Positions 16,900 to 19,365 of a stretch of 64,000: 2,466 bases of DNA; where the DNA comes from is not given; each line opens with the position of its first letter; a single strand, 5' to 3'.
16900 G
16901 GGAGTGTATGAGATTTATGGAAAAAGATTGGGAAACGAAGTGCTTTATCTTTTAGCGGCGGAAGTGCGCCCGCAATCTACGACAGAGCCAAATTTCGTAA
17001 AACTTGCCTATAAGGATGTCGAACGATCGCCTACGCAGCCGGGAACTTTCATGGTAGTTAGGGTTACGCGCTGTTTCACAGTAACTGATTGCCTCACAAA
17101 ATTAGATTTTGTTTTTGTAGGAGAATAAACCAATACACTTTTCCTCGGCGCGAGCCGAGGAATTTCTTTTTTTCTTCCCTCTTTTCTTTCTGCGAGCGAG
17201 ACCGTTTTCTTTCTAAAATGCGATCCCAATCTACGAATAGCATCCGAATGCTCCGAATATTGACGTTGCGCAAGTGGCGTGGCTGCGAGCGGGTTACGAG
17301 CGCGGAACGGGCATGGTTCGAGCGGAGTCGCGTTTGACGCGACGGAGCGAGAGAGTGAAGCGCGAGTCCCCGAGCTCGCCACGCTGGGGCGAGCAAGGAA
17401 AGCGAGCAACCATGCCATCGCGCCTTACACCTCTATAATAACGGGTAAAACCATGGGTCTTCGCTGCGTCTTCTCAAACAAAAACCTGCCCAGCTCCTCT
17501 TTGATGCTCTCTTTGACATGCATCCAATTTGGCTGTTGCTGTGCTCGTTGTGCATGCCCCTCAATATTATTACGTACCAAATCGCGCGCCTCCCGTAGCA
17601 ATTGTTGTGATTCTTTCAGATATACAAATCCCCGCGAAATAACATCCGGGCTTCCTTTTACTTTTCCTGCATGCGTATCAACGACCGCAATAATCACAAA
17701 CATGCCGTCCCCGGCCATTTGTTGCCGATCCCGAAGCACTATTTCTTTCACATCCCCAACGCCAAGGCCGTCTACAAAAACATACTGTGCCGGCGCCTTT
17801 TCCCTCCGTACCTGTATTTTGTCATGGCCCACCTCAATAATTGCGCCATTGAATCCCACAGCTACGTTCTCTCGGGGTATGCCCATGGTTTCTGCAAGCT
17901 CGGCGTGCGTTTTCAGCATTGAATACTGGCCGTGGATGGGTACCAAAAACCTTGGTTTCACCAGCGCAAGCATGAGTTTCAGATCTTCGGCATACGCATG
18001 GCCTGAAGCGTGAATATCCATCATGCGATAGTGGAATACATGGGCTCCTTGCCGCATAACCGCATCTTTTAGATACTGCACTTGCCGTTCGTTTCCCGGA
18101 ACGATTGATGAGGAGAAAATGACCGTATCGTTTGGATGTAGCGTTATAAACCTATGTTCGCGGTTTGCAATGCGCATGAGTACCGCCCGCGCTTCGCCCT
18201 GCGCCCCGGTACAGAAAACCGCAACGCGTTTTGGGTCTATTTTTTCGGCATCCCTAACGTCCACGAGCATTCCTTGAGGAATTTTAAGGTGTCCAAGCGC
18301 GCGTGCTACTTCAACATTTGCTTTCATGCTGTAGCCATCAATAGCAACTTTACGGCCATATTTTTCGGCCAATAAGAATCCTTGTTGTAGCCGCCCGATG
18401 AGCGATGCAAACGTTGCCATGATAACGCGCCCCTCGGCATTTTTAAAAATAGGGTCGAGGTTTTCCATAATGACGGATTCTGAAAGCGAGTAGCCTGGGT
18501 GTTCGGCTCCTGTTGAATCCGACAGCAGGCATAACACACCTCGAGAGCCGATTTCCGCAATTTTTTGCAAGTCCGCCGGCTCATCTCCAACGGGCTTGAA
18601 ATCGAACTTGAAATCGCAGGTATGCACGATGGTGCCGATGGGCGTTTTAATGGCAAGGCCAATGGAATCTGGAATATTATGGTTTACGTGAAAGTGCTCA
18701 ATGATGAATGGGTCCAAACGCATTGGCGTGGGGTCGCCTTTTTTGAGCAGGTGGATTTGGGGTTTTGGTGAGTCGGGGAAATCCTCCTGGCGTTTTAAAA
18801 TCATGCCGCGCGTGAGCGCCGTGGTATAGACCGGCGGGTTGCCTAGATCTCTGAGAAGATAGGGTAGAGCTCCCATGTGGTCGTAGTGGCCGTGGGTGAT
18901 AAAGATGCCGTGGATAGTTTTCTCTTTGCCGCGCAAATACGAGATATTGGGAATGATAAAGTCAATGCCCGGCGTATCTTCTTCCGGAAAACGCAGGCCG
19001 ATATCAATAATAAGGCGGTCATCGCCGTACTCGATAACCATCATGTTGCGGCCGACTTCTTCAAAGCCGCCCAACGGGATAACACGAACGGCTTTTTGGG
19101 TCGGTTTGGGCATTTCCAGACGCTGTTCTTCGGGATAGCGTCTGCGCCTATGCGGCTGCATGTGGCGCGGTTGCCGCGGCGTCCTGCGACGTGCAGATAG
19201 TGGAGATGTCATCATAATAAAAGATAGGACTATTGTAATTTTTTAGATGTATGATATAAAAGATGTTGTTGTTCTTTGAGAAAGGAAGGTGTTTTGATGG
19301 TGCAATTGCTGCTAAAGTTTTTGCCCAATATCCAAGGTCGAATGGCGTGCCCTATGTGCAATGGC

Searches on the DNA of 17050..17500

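Call 98: search_rna_families(source=window, start=17050, end=17500, threshold=evalue, max_evalue=10)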
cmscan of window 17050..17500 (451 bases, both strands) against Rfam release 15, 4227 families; matches with E-value up to 10: 0.
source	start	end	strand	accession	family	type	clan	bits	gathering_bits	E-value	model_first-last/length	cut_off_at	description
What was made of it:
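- On Known small RNAs (6S, SRP, RNase P, tmRNA, 5S) and every other Rfam 15 family: The K region at E <= 10 yields nothing (call 98).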

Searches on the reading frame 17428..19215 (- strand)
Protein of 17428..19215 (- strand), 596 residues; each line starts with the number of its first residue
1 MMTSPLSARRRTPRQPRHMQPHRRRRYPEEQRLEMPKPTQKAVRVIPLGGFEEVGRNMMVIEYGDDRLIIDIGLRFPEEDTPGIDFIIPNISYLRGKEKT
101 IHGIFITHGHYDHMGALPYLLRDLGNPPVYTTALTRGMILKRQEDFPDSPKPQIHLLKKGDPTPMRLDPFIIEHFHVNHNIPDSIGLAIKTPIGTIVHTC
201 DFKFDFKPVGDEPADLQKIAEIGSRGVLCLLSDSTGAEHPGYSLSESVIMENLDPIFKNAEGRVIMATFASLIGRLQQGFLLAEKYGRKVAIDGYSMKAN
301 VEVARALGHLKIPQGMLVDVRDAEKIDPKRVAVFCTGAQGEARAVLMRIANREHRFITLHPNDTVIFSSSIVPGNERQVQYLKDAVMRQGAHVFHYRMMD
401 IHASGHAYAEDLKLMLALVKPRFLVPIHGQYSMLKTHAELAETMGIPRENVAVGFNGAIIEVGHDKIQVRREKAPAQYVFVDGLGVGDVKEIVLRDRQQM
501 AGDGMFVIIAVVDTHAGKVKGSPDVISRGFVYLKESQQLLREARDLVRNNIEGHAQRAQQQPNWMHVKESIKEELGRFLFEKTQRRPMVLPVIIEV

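Call 100: search_protein_families(library=pfam, proteins=[window:17428-19215:-], max_evalue=0.001)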
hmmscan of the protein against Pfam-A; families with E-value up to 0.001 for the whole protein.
window:17428-19215:- (596 aa): 5 families
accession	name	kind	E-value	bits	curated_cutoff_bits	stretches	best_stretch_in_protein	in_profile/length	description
PF22505.1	RNase_J_b_CASP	-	2.4e-42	144.1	27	1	261-381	1-121/126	Ribonuclease J, beta-CASP domain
PF17770.6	RNase_J_C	-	1.3e-28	100.4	23.8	1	493-596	1-102/102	Ribonuclease J C-terminal domain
PF00753.33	Lactamase_B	-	6.8e-12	46.2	22.7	1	55-202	5-150/196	Metallo-beta-lactamase superfamily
PF07521.17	RMMBL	-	7.3e-12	45.5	21.6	1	400-446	10-58/63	Zn-dependent metallo-hydrolase RNA specificity domain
PF12706.13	Lactamase_B_2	-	8.7e-09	35.7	27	1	99-203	29-144/200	Beta-lactamase superfamily domain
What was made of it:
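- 17425..19215 (-): RNase J gene (596 aa), upstream of element K. Pfam RNase_J_b_CASP 2.4e-42 and RNase_J_C 1.3e-28 (call 100).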
